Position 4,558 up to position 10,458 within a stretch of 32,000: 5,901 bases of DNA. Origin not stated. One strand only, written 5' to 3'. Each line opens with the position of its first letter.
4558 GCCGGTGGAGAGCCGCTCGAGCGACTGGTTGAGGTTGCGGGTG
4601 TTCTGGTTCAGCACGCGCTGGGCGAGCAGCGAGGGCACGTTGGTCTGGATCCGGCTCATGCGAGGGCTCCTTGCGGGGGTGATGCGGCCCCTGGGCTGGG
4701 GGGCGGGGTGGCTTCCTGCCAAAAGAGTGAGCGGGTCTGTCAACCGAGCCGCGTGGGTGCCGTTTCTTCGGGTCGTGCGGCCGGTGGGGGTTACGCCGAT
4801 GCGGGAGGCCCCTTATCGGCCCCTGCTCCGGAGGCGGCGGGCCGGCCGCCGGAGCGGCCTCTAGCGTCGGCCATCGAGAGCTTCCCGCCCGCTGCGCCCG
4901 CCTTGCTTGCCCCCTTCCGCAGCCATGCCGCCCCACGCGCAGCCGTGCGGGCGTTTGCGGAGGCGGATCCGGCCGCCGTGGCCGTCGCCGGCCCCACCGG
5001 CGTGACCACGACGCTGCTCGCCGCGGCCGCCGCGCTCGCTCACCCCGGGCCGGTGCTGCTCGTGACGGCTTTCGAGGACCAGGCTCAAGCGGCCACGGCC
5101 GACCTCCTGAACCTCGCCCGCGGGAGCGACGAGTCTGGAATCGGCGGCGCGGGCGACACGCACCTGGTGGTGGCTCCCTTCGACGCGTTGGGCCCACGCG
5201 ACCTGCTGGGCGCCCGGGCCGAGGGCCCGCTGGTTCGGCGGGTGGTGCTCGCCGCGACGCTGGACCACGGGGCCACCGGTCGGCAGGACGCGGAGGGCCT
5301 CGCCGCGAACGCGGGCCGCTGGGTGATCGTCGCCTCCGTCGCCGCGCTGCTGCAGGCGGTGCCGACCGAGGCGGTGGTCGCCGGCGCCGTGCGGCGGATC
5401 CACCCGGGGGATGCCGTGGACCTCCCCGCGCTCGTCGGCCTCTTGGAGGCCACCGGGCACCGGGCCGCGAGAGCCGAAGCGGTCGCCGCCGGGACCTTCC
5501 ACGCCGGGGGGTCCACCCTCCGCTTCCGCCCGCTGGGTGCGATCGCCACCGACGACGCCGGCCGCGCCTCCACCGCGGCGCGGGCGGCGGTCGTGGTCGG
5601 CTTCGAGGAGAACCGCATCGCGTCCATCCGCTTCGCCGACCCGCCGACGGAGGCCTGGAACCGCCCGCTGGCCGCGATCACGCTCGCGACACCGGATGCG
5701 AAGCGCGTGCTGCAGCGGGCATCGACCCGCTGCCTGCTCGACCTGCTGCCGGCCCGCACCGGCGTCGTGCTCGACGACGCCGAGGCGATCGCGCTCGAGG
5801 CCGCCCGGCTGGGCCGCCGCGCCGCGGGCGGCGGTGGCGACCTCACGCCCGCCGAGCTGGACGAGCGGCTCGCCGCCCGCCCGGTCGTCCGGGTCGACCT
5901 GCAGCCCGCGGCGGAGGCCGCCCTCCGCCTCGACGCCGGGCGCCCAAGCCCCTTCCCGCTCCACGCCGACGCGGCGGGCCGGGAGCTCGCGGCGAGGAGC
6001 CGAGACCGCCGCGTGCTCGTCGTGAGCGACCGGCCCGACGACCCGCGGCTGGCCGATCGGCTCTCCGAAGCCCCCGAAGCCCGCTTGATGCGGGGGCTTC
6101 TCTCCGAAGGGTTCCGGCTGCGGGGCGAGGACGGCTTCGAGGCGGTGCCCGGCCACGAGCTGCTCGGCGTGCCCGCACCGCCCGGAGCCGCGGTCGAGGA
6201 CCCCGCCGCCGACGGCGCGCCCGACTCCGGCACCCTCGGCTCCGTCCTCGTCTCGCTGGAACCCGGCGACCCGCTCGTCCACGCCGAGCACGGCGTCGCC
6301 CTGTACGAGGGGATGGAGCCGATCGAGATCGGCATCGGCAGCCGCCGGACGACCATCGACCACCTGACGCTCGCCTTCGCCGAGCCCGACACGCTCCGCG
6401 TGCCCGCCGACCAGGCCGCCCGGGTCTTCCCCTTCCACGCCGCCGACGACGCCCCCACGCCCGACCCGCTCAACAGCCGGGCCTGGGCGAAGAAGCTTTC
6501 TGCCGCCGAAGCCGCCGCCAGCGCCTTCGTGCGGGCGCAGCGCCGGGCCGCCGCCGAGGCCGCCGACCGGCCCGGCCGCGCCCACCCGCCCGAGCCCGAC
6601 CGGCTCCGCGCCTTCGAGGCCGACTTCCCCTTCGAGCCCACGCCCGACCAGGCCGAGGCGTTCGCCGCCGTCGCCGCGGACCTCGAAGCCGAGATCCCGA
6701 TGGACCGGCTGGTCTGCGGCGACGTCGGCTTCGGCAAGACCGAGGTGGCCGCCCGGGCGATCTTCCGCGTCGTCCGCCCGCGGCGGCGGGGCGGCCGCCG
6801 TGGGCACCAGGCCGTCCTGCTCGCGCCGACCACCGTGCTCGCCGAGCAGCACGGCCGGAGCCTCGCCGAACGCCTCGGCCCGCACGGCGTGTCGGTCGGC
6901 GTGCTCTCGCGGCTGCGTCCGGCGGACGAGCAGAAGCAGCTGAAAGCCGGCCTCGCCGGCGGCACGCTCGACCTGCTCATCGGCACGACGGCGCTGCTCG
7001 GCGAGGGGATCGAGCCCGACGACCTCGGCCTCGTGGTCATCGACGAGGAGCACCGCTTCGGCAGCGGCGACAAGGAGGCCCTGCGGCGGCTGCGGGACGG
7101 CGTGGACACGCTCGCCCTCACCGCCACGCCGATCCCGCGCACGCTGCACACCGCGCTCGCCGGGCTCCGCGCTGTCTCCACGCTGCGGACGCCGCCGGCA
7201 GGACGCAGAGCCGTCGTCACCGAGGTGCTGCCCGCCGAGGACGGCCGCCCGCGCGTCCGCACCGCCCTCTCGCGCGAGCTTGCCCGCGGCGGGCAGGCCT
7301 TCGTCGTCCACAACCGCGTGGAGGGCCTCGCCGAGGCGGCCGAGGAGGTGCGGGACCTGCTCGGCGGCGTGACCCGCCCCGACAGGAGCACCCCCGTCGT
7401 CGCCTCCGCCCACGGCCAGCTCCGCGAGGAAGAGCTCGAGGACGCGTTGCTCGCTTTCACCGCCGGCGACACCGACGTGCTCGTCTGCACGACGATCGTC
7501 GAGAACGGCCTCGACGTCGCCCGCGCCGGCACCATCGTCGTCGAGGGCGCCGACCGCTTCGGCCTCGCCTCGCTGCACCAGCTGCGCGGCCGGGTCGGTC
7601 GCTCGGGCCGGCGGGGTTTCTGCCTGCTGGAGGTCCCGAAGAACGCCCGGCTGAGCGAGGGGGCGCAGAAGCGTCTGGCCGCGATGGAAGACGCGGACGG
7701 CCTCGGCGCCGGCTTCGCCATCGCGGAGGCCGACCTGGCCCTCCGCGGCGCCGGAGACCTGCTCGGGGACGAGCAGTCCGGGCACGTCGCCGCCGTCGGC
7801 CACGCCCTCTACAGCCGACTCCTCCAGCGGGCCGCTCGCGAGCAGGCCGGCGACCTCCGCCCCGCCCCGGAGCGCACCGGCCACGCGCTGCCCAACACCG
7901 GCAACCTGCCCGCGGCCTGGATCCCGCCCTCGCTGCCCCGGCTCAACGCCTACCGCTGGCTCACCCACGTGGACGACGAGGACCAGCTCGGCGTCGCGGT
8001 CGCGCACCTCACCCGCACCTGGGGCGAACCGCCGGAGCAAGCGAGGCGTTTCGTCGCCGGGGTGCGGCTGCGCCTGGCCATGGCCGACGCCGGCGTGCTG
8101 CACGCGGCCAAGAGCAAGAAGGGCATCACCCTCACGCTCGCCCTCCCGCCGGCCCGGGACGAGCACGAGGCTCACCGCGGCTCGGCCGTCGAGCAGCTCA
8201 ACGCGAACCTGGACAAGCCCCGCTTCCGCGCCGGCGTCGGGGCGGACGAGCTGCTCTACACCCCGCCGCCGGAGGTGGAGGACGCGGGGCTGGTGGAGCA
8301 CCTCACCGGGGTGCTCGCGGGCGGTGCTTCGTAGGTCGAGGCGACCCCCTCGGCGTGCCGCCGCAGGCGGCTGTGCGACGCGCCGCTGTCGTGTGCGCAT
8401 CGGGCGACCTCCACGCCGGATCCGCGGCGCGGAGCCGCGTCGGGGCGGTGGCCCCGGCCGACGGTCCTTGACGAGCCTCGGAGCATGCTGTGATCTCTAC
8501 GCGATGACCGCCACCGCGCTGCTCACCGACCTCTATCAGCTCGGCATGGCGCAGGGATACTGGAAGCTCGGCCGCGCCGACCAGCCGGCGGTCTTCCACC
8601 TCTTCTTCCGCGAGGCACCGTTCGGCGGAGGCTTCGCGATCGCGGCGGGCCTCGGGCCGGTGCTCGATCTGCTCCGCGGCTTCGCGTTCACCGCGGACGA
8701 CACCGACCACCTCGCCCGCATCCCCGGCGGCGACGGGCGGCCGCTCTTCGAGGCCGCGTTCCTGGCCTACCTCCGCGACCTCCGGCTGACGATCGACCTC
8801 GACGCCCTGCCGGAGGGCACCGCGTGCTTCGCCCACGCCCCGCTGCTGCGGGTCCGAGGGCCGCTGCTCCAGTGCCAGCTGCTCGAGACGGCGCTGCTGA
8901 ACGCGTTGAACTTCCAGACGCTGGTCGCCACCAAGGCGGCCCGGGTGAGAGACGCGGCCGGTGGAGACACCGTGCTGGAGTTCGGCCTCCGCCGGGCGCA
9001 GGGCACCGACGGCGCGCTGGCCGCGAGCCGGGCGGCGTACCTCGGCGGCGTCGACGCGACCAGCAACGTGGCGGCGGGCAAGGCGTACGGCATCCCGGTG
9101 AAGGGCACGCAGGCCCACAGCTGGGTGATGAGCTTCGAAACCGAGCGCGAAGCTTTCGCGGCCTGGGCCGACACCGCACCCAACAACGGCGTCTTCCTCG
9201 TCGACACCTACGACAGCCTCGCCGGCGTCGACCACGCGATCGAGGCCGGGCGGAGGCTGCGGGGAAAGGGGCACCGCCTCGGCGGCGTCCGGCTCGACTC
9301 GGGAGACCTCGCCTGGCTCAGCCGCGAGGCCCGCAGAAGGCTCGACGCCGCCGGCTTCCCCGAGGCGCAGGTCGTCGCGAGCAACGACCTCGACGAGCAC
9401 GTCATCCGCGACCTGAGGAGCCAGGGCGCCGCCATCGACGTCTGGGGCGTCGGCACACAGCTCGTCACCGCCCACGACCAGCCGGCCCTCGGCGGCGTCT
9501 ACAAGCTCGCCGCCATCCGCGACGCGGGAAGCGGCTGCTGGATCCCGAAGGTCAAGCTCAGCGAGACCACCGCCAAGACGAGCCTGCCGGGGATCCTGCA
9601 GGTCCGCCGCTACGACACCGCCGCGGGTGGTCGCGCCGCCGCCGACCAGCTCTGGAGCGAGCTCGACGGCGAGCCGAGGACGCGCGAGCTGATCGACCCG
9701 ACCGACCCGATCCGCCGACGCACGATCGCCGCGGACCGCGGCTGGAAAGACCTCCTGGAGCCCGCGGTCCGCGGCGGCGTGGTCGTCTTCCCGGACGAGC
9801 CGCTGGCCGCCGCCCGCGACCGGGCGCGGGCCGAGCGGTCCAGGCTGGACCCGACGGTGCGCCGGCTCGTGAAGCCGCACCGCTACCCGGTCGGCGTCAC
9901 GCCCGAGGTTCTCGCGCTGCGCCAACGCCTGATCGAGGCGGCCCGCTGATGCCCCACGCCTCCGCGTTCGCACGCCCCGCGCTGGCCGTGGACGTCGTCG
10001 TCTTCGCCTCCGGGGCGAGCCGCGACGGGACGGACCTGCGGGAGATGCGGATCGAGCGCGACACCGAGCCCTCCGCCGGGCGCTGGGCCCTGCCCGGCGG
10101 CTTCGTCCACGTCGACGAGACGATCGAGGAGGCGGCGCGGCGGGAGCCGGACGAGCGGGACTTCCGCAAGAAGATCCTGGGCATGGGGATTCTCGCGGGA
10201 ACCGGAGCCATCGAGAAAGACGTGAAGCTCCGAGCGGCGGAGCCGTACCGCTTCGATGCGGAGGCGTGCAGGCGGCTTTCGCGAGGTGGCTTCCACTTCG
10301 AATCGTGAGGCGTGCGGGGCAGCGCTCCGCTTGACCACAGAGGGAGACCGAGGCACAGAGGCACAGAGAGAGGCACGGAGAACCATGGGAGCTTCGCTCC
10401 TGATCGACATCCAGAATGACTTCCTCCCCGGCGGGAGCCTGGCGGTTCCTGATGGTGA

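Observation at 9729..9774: The 46-bp elements are embedded in ORFs of unrelated conserved enzymes, in two reading frames, without disrupting them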

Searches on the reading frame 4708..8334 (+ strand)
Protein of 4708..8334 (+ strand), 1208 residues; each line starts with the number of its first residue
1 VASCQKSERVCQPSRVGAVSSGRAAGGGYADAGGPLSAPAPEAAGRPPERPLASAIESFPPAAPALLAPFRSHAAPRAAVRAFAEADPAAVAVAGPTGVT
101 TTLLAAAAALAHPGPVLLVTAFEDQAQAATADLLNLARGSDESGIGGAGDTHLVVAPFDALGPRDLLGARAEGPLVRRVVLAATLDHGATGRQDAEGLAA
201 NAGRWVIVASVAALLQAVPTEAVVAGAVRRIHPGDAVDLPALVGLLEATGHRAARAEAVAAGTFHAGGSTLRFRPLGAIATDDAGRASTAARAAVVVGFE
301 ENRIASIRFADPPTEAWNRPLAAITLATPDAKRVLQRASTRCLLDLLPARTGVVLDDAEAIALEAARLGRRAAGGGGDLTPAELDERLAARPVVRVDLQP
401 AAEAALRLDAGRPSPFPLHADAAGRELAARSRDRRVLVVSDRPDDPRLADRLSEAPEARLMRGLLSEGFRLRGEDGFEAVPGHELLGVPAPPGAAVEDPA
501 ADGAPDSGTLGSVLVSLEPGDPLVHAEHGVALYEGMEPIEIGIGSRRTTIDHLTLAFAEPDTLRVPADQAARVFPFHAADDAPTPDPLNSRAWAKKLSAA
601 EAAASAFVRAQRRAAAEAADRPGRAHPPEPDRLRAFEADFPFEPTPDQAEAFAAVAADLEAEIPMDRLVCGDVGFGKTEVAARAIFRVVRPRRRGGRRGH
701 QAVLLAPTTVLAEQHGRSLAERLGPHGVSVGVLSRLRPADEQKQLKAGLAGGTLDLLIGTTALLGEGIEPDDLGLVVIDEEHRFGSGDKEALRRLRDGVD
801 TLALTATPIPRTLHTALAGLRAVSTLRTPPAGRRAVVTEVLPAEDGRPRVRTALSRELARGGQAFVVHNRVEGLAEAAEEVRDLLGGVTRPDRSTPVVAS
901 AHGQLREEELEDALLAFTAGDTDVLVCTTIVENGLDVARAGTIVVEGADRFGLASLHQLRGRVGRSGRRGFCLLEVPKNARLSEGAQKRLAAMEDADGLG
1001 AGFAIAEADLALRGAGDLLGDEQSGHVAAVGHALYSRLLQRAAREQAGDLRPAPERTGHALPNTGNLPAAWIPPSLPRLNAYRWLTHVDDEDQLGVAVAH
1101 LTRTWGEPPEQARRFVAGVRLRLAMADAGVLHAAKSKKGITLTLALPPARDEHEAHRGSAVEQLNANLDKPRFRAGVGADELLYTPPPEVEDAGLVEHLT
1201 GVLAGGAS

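Call 11: search_protein_families(library=pfam, proteins=[window:4708-8334:+])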
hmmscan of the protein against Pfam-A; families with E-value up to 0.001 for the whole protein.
window:4708-8334:+ (1208 aa): 7 families
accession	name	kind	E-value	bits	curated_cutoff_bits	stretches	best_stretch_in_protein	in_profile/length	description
PF00270.35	DEAD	-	1.4e-20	74.2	26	1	645-813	1-164/167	DEAD/DEAH box helicase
PF00271.37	Helicase_C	-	3.6e-17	63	23.5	1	854-967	6-110/110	Helicase conserved C-terminal domain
PF02559.22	CarD_TRCF_RID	-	3.4e-09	37.1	23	1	517-572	1-52/57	CarD-like/TRCF RID domain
PF03461.20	TRCF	-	3.2e-07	31.1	25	1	1066-1145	6-85/95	TRCF domain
PF04851.21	ResIII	-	2e-06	28.3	22.5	1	643-808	3-162/164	Type III restriction enzyme, res subunit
PF19833.4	RecG_dom3_C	-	3.1e-05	24.4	26.8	1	1002-1026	4-28/87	ATP-dependent DNA helicase RecG, domain 3, C-terminal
PF22590.2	Cas3-like_C_2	-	0.00048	20.8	27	1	861-967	2-105/106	CRISPR-associated nuclease/helicase Cas3, C-terminal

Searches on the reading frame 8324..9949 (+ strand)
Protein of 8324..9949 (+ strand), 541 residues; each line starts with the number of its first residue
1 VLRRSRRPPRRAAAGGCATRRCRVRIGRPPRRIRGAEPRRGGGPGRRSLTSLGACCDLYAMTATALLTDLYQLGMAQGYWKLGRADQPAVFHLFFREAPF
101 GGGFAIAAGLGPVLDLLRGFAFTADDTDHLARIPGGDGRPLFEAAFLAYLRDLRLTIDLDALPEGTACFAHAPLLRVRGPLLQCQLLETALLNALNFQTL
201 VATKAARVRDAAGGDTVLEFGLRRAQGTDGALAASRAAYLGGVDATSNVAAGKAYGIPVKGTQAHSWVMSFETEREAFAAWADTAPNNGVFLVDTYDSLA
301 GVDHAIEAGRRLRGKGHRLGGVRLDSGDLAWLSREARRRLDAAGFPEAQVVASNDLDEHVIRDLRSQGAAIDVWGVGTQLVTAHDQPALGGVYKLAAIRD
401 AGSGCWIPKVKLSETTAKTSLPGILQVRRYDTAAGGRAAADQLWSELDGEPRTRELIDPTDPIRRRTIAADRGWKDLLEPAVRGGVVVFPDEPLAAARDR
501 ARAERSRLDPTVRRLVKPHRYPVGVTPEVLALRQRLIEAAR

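Call 11: search_protein_families(library=pfam, proteins=[window:8324-9949:+])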
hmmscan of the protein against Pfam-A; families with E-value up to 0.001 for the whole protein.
window:8324-9949:+ (541 aa): 4 families
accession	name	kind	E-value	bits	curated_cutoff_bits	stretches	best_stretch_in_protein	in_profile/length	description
PF17767.7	NAPRTase_N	-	6.7e-32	110.9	32.6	1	66-196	1-125/125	Nicotinate phosphoribosyltransferase (NAPRTase) N-terminal domain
PF17956.6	NAPRTase_C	-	1.9e-11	44.9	23.3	1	428-531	6-109/111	Nicotinate phosphoribosyltransferase C-terminal domain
PF02749.22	QRPTase_N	-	2.5e-06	28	27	1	146-196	36-79/82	Quinolinate phosphoribosyl transferase, N-terminal domain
PF04095.22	NAPRTase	-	2.9e-05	24.3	20.8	1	218-397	4-195/239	Nicotinate phosphoribosyltransferase (NAPRTase) family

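Call 15: find_homologous_proteins(query=window:8462-9946:+)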
Query window:8462-9946:+ (495 aa): 8000 proteins with E <= 0.001 among 8000 candidates; the best 120 are listed.
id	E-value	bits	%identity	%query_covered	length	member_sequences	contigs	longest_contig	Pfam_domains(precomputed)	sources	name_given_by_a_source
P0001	0.0e+0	1066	100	97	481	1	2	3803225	PF04095.23,PF02749.23,PF17767.8,PF17956.7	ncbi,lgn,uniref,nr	ncbi:nicotinate phosphoribosyltransferase [Phycisphaera mikurensis]|uniref:Nicotinate phosphoribosyl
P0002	2.3e-253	859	82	97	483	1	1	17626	PF04095.23,PF17767.8,PF17956.7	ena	-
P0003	2.7e-244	829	78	97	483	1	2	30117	PF04095.23,PF02749.23,PF17767.8,PF17956.7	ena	-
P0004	3.4e-240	816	78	97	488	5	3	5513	PF02749.23,PF17767.8,PF17956.7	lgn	-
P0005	5.7e-213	726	71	96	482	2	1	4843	PF04095.23,PF17767.8,PF17956.7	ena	-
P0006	1.1e-193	663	65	95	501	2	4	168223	PF04095.23,PF17767.8,PF17956.7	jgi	jgi:nicotinate phosphoribosyltransferase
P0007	2.1e-193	662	66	96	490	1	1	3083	PF04095.23,PF02749.23,PF17767.8,PF17956.7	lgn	-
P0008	7.0e-193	660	63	98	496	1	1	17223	PF04095.23,PF02749.23,PF17767.8,PF17956.7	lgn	-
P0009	7.4e-192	657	63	97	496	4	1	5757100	PF02749.23,PF17767.8,PF17956.7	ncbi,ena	-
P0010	2.3e-191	655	63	99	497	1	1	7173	PF04095.23,PF02749.23,PF17767.8,PF17956.7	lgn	-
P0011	2.7e-191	655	65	98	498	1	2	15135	PF04095.23,PF02749.23,PF17767.8,PF17956.7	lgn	-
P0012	3.1e-191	655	64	96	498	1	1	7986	PF02749.23,PF17767.8,PF17956.7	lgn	-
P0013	6.2e-191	653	64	98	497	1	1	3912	PF04095.23,PF02749.23,PF17767.8,PF17956.7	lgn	-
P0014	2.1e-190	652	62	96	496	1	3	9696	PF04095.23,PF02749.23,PF17767.8,PF17956.7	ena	-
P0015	2.7e-190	651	62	97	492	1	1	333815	PF02749.23,PF17767.8,PF17956.7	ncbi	-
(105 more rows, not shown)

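Call 18: find_encoding_contigs(protein=P0002, flank=10000, max_places=3)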
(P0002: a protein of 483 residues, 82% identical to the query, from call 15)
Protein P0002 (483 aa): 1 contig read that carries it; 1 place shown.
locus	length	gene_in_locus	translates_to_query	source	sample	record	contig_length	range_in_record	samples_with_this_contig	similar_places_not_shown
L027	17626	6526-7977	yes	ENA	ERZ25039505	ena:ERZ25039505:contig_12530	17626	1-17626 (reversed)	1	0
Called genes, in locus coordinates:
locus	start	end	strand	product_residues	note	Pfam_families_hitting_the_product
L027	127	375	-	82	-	-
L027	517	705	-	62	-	-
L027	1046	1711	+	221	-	-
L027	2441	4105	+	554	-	PF02559:CarD_TRCF_RID, PF00270:DEAD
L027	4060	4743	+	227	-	PF00271:Helicase_C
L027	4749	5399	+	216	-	PF19833:RecG_dom3_C (faint), PF03461:TRCF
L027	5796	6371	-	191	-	-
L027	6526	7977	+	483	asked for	PF17767:NAPRTase_N, PF04095:NAPRTase (weak), PF17956:NAPRTase_C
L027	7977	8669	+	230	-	PF00293:NUDIX, PF19368:WHD_AraR, PF21906:WHD_NrtR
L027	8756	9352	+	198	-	PF00857:Isochorismatase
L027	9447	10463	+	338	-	PF03747:ADP_ribosyl_GH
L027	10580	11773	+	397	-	-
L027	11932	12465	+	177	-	PF00293:NUDIX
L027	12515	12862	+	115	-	-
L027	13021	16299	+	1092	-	PF13401:AAA_22 (weak), PF00271:Helicase_C, PF04408:WHD_HA2 (weak), PF21010:HA2_C, PF07717:OB_NTP_bind, PF11898:DUF3418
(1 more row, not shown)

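Call 19: find_encoding_contigs(protein=P0003, flank=10000, max_places=3)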
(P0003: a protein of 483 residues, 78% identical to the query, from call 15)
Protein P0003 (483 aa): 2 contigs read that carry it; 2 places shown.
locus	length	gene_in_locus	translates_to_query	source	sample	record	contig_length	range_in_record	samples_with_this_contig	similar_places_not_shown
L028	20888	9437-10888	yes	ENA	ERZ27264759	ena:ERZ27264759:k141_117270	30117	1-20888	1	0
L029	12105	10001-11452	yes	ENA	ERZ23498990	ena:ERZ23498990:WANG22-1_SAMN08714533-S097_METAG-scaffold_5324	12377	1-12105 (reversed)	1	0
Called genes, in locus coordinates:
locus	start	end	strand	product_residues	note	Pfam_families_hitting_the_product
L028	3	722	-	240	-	?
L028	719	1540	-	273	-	-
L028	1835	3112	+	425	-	PF00675:Peptidase_M16, PF05193:Peptidase_M16_C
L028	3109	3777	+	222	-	PF04127:DFP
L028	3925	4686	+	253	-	PF01510:Amidase_2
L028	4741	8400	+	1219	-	PF02559:CarD_TRCF_RID, PF00270:DEAD, PF00271:Helicase_C, PF03461:TRCF (weak)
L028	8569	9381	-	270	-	PF05076:SUFU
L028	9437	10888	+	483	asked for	PF02749:QRPTase_N (faint), PF17767:NAPRTase_N, PF04095:NAPRTase (faint), PF17956:NAPRTase_C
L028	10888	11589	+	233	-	PF00293:NUDIX, PF19368:WHD_AraR, PF21906:WHD_NrtR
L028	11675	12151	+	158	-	PF01661:Macro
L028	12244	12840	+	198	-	PF00857:Isochorismatase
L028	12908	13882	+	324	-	PF03747:ADP_ribosyl_GH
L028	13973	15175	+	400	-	-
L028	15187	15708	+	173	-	PF00293:NUDIX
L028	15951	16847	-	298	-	PF14339:DUF4394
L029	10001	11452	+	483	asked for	PF02749:QRPTase_N (faint), PF17767:NAPRTase_N, PF04095:NAPRTase (faint), PF17956:NAPRTase_C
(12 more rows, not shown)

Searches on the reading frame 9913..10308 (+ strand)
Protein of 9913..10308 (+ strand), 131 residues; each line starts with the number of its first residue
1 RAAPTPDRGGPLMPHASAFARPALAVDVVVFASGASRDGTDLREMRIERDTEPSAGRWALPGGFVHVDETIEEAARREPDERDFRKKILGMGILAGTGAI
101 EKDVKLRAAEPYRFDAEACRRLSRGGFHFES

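Call 11: search_protein_families(library=pfam, proteins=[window:9913-10308:+])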
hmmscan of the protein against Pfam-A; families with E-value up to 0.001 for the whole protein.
window:9913-10308:+ (131 aa): 2 families
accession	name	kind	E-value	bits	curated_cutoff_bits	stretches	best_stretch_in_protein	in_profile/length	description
PF00293.34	NUDIX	-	7.2e-07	29.7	21.1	1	51-78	24-51/134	NUDIX domain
PF21906.2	NrtR_WHD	-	1.9e-06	28.3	27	1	71-114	18-61/61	NrtR DNA-binding winged helix domain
